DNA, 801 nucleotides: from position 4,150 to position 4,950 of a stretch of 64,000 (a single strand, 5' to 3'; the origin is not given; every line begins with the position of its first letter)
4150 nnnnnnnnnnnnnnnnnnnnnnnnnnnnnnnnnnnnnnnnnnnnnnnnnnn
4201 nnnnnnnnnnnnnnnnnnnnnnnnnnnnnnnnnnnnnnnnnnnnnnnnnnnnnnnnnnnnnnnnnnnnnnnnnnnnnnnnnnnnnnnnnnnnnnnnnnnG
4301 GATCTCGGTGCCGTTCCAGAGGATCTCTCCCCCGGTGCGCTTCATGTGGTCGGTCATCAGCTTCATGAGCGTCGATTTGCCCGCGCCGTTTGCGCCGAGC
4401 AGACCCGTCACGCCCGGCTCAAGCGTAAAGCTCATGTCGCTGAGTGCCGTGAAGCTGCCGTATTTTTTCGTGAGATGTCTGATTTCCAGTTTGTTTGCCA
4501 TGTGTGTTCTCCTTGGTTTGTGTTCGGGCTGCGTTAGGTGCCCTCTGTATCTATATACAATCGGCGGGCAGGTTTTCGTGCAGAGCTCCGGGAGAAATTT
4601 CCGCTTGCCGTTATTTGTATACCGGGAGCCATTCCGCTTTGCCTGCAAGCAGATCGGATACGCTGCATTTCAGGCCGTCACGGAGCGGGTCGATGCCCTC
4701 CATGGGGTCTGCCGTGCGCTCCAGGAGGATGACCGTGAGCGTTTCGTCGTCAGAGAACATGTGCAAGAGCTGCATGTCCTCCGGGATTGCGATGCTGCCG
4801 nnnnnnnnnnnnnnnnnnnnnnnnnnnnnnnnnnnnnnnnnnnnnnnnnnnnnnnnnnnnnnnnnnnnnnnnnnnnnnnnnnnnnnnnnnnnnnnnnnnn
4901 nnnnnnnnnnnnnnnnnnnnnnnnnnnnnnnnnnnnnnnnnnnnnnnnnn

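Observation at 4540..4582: A near-identical ~45-nt upstream element links the ABC-transporter operon to the divergent seventh sigma module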

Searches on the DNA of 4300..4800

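Call 69: search_rna_families(source=window, start=4300, end=4800, threshold=evalue, max_evalue=1)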
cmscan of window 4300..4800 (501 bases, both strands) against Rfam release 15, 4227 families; matches with E-value up to 1: 0.
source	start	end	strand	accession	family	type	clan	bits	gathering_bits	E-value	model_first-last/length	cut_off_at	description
